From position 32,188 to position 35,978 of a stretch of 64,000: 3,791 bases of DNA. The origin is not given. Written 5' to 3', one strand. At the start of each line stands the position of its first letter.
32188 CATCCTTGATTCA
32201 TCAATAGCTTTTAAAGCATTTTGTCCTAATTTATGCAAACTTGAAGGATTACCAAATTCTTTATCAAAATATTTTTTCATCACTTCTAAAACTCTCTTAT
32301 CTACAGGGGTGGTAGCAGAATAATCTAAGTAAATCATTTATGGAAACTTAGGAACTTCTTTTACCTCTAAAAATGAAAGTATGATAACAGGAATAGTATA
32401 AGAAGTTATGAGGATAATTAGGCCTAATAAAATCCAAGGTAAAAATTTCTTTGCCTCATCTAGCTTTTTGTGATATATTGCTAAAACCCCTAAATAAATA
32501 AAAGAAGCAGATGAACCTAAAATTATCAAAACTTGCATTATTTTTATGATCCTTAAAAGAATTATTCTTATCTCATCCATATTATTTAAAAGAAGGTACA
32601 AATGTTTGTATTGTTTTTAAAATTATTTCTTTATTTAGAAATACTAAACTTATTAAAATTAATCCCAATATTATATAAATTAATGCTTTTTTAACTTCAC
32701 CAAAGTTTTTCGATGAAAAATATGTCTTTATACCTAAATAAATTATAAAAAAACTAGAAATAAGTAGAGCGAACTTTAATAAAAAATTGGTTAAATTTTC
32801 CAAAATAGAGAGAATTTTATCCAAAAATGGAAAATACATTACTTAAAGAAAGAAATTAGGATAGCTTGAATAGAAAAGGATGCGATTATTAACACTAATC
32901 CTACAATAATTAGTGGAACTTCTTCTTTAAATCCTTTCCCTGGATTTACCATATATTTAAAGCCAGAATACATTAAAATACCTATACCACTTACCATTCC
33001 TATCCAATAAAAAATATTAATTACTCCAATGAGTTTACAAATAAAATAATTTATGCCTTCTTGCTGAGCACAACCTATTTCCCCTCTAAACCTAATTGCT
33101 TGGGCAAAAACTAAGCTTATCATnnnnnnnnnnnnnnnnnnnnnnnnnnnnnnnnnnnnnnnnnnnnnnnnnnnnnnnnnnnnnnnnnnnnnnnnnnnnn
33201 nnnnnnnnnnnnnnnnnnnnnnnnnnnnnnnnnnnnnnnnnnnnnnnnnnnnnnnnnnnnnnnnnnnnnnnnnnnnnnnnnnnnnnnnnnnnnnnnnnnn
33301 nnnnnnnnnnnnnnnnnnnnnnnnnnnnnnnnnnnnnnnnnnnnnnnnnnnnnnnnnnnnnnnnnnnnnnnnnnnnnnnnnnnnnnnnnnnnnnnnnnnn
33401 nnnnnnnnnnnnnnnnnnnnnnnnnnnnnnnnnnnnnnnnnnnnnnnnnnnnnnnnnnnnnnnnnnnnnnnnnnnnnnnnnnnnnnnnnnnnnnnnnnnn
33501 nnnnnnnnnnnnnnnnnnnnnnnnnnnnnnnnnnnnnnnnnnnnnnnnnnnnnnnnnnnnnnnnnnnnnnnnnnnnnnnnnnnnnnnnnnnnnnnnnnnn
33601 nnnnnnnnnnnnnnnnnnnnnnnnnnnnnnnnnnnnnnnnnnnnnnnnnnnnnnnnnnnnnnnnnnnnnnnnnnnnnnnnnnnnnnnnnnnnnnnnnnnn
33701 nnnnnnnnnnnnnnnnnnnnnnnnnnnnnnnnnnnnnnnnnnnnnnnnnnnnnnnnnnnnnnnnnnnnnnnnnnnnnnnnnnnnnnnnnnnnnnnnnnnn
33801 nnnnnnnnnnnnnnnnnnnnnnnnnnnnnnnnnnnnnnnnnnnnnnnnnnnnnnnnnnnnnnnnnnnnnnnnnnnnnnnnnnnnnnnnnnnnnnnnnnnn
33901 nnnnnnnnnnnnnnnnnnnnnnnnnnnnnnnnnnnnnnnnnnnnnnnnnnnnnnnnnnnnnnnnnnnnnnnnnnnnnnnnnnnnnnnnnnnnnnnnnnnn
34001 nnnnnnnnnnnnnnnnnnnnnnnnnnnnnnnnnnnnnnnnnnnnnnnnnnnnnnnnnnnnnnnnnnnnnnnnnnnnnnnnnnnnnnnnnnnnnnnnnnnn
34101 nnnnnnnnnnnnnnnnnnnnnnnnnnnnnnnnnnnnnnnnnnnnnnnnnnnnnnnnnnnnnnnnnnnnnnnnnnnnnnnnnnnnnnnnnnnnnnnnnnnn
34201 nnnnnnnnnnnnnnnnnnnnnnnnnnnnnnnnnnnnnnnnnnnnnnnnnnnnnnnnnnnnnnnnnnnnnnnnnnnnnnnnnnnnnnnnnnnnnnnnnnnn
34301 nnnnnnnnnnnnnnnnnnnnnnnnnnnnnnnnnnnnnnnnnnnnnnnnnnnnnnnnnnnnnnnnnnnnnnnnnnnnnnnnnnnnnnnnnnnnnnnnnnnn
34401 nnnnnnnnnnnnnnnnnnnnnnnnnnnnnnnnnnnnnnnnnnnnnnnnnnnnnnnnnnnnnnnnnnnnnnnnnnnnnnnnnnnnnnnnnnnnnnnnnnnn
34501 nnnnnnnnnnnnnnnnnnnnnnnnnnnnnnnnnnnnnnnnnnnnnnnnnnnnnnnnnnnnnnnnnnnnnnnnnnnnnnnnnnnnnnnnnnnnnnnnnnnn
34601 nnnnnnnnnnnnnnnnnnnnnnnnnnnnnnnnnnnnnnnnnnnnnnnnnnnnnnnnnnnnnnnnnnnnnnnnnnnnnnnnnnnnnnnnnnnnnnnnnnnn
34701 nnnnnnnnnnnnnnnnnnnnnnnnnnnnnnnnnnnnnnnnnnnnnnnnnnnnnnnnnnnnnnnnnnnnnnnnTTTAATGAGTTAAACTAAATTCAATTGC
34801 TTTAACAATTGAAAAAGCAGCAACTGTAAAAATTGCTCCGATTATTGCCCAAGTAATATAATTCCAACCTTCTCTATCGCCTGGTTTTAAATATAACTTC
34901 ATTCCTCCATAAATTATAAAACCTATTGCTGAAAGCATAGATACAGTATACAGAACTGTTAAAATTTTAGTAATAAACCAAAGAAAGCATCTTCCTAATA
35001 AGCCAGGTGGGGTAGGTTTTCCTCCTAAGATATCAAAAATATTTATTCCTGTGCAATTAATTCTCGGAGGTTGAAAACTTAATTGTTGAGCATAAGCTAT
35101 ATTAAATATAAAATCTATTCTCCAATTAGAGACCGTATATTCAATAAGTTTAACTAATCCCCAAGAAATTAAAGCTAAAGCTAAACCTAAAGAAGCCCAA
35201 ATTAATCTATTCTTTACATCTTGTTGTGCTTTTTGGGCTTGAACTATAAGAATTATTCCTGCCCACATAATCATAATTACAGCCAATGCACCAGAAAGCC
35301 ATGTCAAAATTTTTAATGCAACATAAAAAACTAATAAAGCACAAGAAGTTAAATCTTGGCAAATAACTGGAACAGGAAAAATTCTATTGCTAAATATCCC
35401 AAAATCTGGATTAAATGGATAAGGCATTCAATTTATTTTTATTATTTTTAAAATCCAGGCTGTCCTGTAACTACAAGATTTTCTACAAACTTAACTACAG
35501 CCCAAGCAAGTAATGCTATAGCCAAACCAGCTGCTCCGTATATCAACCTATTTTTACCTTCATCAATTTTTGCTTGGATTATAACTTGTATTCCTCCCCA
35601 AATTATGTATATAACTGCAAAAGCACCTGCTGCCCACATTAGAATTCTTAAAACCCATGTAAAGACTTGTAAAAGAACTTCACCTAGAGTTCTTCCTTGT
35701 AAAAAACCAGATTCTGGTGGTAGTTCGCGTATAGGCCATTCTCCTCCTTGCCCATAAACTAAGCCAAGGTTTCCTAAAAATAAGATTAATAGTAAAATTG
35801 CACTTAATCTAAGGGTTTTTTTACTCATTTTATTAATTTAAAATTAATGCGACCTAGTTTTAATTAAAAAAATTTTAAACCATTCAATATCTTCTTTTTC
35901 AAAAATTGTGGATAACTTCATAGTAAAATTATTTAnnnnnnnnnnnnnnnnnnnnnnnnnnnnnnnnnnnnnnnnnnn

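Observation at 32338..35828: Tandem cluster of six paralogous genes built from a VirB2/TrbC-pilin-like two-helix hairpin module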

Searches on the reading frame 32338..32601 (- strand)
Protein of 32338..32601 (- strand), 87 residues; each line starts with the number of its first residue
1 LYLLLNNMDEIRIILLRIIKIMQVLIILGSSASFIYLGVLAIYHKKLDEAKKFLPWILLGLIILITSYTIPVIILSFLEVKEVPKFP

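Call 3: search_protein_families(library=pfam, proteins=[window:32338-32601:-], max_evalue=1)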
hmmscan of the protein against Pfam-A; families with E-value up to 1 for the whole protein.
window:32338-32601:- (87 aa): 1 family
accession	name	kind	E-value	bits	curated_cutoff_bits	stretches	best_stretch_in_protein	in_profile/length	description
PF08285.16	DPM3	-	0.03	15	25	1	17-84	3-67/90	Dolichol-phosphate mannosyltransferase subunit 3 (DPM3)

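Call 4: search_protein_families(library=ncbifam, proteins=[window:32338-32601:-], max_evalue=1)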
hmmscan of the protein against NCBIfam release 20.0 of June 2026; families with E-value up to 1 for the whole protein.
window:32338-32601:- (87 aa): 3 families
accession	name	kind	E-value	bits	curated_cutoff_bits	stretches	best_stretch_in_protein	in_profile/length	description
NF047369.1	antitoxin_TsaA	equivalog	0.007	16.8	100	1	18-77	3-60/84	type II toxin-antitoxin system antitoxin TsaA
NF041560.1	T6SS_Burk_ExIF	subfamily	0.15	11.7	90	1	20-74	128-184/234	putative type VI secretion system effector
TIGR04154.1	archaeo_STT3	subfamily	0.49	8.7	450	1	19-68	269-318/831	oligosaccharyl transferase, archaeosortase A system-associated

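Call 100: search_protein_families(library=phrogs, proteins=[window:32338-32580:-], max_evalue=0.01)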
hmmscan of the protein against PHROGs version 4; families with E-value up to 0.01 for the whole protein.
window:32338-32580:- (80 aa): 0 families

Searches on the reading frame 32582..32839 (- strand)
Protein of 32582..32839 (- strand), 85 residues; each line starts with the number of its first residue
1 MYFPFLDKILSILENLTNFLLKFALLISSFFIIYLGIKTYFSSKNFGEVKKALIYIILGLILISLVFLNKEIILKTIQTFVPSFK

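Call 3: search_protein_families(library=pfam, proteins=[window:32582-32839:-], max_evalue=1)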
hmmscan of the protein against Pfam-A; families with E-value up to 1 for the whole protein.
window:32582-32839:- (85 aa): 6 families
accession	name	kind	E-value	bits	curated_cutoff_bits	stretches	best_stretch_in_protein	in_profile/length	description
PF04956.18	TrbC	-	1.4e-05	25.7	27.9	1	7-63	35-88/98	TrbC/VIRB2 pilin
PF18895.5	T4SS_pilin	-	0.00082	19.8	26.6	1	7-65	3-63/71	Type IV secretion system pilin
PF00810.23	ER_lumen_recept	-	0.0014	19.9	25.6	1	12-80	24-96/143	ER lumen protein retaining receptor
PF22571.1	LiaI-LiaF-TM_PspC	-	0.0028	17.9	27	1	20-68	86-131/142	PspC transmembrane region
PF04279.20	IspA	-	0.032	14.9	28.7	1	23-76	49-104/176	Intracellular septation protein A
PF22990.1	ABHD16_N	-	0.042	14.3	27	1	13-61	36-84/125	Phosphatidylserine Lipase ABHD16 N-terminal domain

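Call 4: search_protein_families(library=ncbifam, proteins=[window:32582-32839:-], max_evalue=1)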
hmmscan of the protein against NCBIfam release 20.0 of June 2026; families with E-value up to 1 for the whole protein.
window:32582-32839:- (85 aa): 3 families
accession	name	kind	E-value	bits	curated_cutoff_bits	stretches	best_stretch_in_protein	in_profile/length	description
TIGR01297.1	CDF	superfamily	0.02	14.2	82.35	1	13-68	70-127/285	cation diffusion facilitator family transporter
NF045849.1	ICE_MMCAP2_0565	equivalog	0.053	13.2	40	1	6-68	6-71/80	Mbov_0395 family pilin-like conjugal transfer protein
NF001323.0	PRK00259.1-1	equivalog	0.12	12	196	1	23-78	63-119/198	septation protein A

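Call 100: search_protein_families(library=phrogs, proteins=[window:32582-32839:-], max_evalue=0.01)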
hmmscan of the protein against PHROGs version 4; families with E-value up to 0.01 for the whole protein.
window:32582-32839:- (85 aa): 0 families

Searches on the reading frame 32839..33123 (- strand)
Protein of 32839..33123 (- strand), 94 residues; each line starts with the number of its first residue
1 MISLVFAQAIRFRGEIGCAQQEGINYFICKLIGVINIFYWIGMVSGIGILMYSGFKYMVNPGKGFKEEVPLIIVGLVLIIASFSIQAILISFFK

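Call 3: search_protein_families(library=pfam, proteins=[window:32839-33123:-], max_evalue=1)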
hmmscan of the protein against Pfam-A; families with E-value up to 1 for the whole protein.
window:32839-33123:- (94 aa): 0 families

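Call 4: search_protein_families(library=ncbifam, proteins=[window:32839-33123:-], max_evalue=1)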
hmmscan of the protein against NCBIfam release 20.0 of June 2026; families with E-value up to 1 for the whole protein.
window:32839-33123:- (94 aa): 0 families

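Call 100: search_protein_families(library=phrogs, proteins=[window:32839-33123:-], max_evalue=0.01)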
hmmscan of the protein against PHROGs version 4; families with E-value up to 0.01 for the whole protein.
window:32839-33123:- (94 aa): 0 families

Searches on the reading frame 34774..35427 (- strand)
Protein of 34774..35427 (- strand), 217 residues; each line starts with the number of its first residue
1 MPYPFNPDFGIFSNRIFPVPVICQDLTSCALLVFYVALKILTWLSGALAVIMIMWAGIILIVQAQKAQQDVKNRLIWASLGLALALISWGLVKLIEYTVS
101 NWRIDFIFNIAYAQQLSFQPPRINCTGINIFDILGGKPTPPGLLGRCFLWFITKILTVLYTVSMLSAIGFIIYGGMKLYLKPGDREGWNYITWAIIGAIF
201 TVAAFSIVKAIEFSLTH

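Call 3: search_protein_families(library=pfam, proteins=[window:34774-35427:-], max_evalue=1)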
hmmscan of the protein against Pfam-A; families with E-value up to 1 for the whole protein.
window:34774-35427:- (217 aa): 2 families
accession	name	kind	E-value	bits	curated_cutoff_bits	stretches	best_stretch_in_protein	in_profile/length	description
PF18895.5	T4SS_pilin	-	4.8e-12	46.2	26.6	2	39-95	14-71/71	Type IV secretion system pilin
PF04956.18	TrbC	-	0.15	12.7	27.9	1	40-93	47-96/98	TrbC/VIRB2 pilin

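Call 4: search_protein_families(library=ncbifam, proteins=[window:34774-35427:-], max_evalue=1)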
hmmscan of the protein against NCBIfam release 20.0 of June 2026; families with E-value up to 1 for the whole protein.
window:34774-35427:- (217 aa): 2 families
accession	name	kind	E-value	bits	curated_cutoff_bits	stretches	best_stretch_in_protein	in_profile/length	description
NF045849.1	ICE_MMCAP2_0565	equivalog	3.9e-07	29.7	40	2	39-96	15-77/80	Mbov_0395 family pilin-like conjugal transfer protein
NF009523.0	PRK12884.1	equivalog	0.22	10.7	269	1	147-206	215-274/279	prenyltransferase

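Call 100: search_protein_families(library=phrogs, proteins=[window:34774-35427:-], max_evalue=0.01)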
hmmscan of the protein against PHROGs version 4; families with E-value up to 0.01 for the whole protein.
window:34774-35427:- (217 aa): 0 families

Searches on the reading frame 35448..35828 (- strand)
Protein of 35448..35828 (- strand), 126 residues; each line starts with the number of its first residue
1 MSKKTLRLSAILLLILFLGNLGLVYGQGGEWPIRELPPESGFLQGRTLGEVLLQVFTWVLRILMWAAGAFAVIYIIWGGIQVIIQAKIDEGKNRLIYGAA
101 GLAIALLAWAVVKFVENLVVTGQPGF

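Call 3: search_protein_families(library=pfam, proteins=[window:35448-35828:-], max_evalue=1)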
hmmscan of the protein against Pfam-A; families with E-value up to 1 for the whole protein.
window:35448-35828:- (126 aa): 1 family
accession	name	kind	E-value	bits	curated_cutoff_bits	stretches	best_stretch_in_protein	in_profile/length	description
PF18895.5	T4SS_pilin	-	1.5e-08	35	26.6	1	46-115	3-71/71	Type IV secretion system pilin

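Call 4: search_protein_families(library=ncbifam, proteins=[window:35448-35828:-], max_evalue=1)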
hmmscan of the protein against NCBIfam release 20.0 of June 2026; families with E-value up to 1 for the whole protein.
window:35448-35828:- (126 aa): 1 family
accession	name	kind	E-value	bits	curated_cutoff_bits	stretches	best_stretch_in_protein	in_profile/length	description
NF045849.1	ICE_MMCAP2_0565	equivalog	0.63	9.8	40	1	52-117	6-78/80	Mbov_0395 family pilin-like conjugal transfer protein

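Call 23: find_homologous_proteins(query=window:35448-35828:-, max_evalue=0.001)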
Query window:35448-35828:- (126 aa): 12 proteins with E <= 0.001 among 98 candidates.
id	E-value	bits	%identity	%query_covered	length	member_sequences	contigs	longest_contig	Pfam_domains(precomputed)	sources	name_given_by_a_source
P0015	4.8e-73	261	100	100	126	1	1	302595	PF18895.6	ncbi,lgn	-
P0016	8.9e-65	235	91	99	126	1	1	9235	PF18895.6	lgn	-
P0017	1.6e-64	234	90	99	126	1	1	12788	PF18895.6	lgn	-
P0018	3.4e-64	233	90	99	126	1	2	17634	PF18895.6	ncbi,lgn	ncbi:MAG: hypothetical protein QXG78_02135 [Candidatus Methanomethyliaceae archaeon]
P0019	2.0e-62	227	90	99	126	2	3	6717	PF18895.6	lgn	-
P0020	2.6e-44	168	68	99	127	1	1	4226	PF18895.6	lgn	-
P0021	4.8e-39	151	90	66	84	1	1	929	PF18895.6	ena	-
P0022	6.9e-36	141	100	56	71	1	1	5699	PF18895.6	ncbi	ncbi:MAG: hypothetical protein QXO12_03270, partial [Candidatus Pacearchaeota archaeon]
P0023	2.9e-31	126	64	78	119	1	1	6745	PF18895.6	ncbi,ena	-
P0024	1.5e-30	124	58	84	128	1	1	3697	PF18895.6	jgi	jgi:type IV secretory pathway VirB2 component (pilin)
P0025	3.6e-29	119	56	86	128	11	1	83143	PF18895.6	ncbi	-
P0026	1.1e-28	118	56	86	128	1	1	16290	PF18895.6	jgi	jgi:hypothetical protein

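Call 40: find_related_loci(query=A1, collection=genome_contigs, flank=10000)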
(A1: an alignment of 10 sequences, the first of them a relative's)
Query A1 (126 aa) in genome_contigs; peptide patterns used: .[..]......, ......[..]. (x = any residue, [..] = any of these).
85 stretches matched a pattern; 4 encode a relative of the query (tblastn E <= 1e-3); 4 distinct loci.
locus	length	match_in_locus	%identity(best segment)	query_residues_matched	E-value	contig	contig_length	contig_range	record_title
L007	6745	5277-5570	64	26-123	5e-35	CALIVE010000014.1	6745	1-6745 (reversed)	MAG: Candidatus Pacebacteria bacterium isolate S1_Bin_METABAT__268_sub_1 genome assembly, contig: c_000000577221, whole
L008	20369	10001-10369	50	1-125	2e-32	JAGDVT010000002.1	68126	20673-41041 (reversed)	MAG: Candidatus Paceibacter sp. isolate KUB_Bin06 NODE_73_length_68126_cov_6.646340, whole genome shotgun sequence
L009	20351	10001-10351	46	1-121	3e-25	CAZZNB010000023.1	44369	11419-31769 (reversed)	MAG TPA_asm: uncultured Candidatus Saccharibacteria bacterium isolate binchicken_co25_111 genome assembly, contig: k141_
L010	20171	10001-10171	33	27-108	6e-5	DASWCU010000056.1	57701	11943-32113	MAG TPA_asm: Candidatus Limnocylindria bacterium isolate SMAG_U2717 k141_386864, whole genome shotgun sequence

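Call 78: predict_structure(alignment_id=A1)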
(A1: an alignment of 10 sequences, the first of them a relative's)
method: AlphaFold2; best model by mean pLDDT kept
length: 126 residues; sequences in the alignment: 10
mean_pLDDT: 69.2   pTM: 0.40
mean pLDDT of the five models: 69.2, 63.7, 61.1, 60.4, 60.1
residues with pLDDT >= 90: 0; 70-90: 79; 50-70: 36; < 50: 11
segments of 3 or more residues with pLDDT < 50: 27-30, 123-126
pLDDT, mean of each block of 10 residues (from residue 1): 68 78 53 51 58 78 81 78 75 78 79 70 43
secondary structure, 60 per line:
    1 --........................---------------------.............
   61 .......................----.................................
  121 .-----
elements in order: H3-26 H48-83 H88-121

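Call 80: fold_search(model_id=the predicted structure, library=pdb)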
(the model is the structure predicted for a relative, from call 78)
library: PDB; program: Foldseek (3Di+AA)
matches with E <= 10: 91; with E <= 0.001: 0
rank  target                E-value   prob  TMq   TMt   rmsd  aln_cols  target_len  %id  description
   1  9qgy_G                2.6e+00  0.51  0.40  0.17   3.7        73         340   15  Structure of the YbjP lipoprotein bound to the MacAB-TolC tripartite efflux pump (released 2026-03-25)
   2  9div_E                2.7e+00  0.20  0.32  0.31   5.6        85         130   16  The crystal structure of de novo designed ChuA binding protein C8 (released 2025-05-21)
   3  6r1o                  2.9e+00  0.47  0.46  0.16   3.3        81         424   14  Crystal structure of E. coli seryl-tRNA synthetase complexed to a seryl sulfamoyl adenosine derivative (released 2020-01-22)
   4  3fpp_B                3.5e+00  0.25  0.34  0.18   4.7        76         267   13  Crystal structure of E.coli MacA (released 2009-04-28)
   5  7jg5_1                3.9e+00  0.16  0.30  0.43   6.2        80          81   14  Cryo-EM structure of bedaquiline-free Mycobacterium smegmatis ATP synthase rotational state 1 (released 2020-08-19)
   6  6tz4_02               4.2e+00  0.63  0.47  0.34   3.6        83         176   13  CryoEM reconstruction of membrane-bound ESCRT-III filament composed of CHMP1B+IST1 (right-handed) (released 2020-04-08)
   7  8tsh_E                4.2e+00  0.44  0.40  0.21   2.8        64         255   12  S. thermodepolymerans KpsMT(E151Q)-KpsE in complex with ATP (released 2024-04-17)
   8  3g67_A                4.2e+00  0.38  0.40  0.25   3.0        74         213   18  Crystal Structure of a Soluble Chemoreceptor from Thermotoga maritima (released 2009-07-28)
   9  9div_A                4.4e+00  0.14  0.31  0.31   5.5        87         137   17  The crystal structure of de novo designed ChuA binding protein C8 (released 2025-05-21)
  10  7njn_R                4.4e+00  0.12  0.30  0.38   6.7        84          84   15  Mycobacterium smegmatis ATP synthase state 1d (released 2021-10-27)
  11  1wdz_A                4.7e+00  0.75  0.49  0.28   1.5        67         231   13  Crystal structure of RCB domain of IRSp53 (released 2005-06-07)
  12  1l6t_MODEL_1_A        4.7e+00  0.23  0.34  0.49   4.0        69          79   17  STRUCTURE OF ALA24/ASP61 TO ASP24/ASN61 SUBSTITUTED SUBUNIT C OF ESCHERICHIA COLI ATP SYNTHASE (released 2002-07-24)
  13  5n9j_Z                4.7e+00  0.13  0.35  0.36   5.9        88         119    7  Core Mediator of transcriptional regulation (released 2017-05-17)
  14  9nyd_C                4.7e+00  0.12  0.25  0.14   5.5        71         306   13  Cryo-EM structure of the glycosyltransferase GtrB in the pre-catalysis and product-bound state (released 2025-12-17)
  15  1qu7_A                5.0e+00  0.11  0.29  0.18  10.6        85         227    9  FOUR HELICAL-BUNDLE STRUCTURE OF THE CYTOPLASMIC DOMAIN OF A SERINE CHEMOTAXIS RECEPTOR (released 2000-07-12)
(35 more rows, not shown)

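Call 90: search_protein_families(library=pfam, proteins=[L010:759-2828:-, L010:351-2048:+, L010:3567-4994:-, L010:5054-6604:+, L010:7487-9118:-, L010:9965-11290:+, L010:12306-13787:+, L010:12550-13965:-, L010:16008-17042:-, L010:17834-18853:-], max_evalue=0.001)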
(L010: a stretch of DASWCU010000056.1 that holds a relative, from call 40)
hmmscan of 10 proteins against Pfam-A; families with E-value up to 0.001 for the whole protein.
L010:759-2828:- (689 aa): 1 family
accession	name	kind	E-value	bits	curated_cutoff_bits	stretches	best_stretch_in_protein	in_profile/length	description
PF02786.22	CPSase_L_D2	-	2.7e-05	24.2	19.8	1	552-599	133-180/211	Carbamoyl-phosphate synthase L chain, ATP binding domain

L010:351-2048:+ (565 aa): 0 families

L010:3567-4994:- (475 aa): 2 families
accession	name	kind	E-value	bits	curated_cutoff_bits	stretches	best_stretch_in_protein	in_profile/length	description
PF07690.21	MFS_1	-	5.6e-53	180.5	33.4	2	94-337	2-250/347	Major Facilitator Superfamily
PF00083.30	Sugar_tr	-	3.2e-09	36.6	22.3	1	117-260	40-189/452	Sugar (and other) transporter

L010:5054-6604:+ (516 aa): 0 families

L010:7487-9118:- (543 aa): 1 family
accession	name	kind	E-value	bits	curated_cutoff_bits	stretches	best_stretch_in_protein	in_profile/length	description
PF00501.34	AMP-binding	-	2.6e-67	227.7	29.9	1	21-398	3-384/384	AMP-binding enzyme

L010:9965-11290:+ (441 aa): 5 families
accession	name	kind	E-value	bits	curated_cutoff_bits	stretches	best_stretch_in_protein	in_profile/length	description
PF07690.21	MFS_1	-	2.9e-39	135.4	33.4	2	41-383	12-346/347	Major Facilitator Superfamily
PF13347.12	MFS_2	-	2.4e-12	46.6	27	1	36-396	8-386/427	MFS/sugar transport protein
PF00083.30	Sugar_tr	-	2.2e-07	30.6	22.3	1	248-396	16-166/452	Sugar (and other) transporter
PF03209.21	PUCC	-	0.00065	19.3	21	0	66-413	18-379/401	PUCC protein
PF06609.19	TRI12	-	0.00088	18.3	23.2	1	286-374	86-171/599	Fungal trichothecene efflux pump (TRI12)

L010:12306-13787:+ (493 aa): 0 families

L010:12550-13965:- (471 aa): 0 families

L010:16008-17042:- (344 aa): 5 families
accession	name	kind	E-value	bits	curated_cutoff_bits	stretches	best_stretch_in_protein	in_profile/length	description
PF00534.26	Glycos_transf_1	-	3.3e-22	79.3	26.4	1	181-315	19-159/172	Glycosyl transferases group 1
PF13692.12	Glyco_trans_1_4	-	9.5e-20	71.7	27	1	180-310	4-138/142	Glycosyl transferases group 1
PF13439.12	Glyco_transf_4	-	2.1e-15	57.6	28.5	1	20-168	1-169/170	Glycosyltransferase Family 4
PF20706.3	GT4-conflict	-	1.6e-09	37.7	26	1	237-296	271-324/385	Family 4 Glycosyltransferase in conflict systems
PF13579.12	Glyco_trans_4_4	-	5.3e-09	37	29.7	1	21-140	1-117/158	Glycosyl transferase 4-like domain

L010:17834-18853:- (339 aa): 5 families
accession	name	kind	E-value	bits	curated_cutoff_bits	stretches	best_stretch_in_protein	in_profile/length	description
PF00106.31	adh_short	-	4e-44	150.9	26.6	1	113-293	3-188/195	short chain dehydrogenase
PF13561.12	adh_short_C2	-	2.3e-40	139.1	27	1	117-316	1-214/236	Enoyl-(Acyl carrier protein) reductase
PF08659.16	KR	-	3.6e-14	53.5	22.6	1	114-272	4-167/180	KR domain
PF01370.27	Epimerase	-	1.7e-05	24.8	20.9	1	113-207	1-88/240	NAD dependent epimerase/dehydratase family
PF13460.12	NAD_binding_10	-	0.00035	20.9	27.2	1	117-194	1-71/184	NAD(P)H-binding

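Call 100: search_protein_families(library=phrogs, proteins=[window:35448-35828:-], max_evalue=0.01)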
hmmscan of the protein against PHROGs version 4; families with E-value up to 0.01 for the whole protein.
window:35448-35828:- (126 aa): 0 families
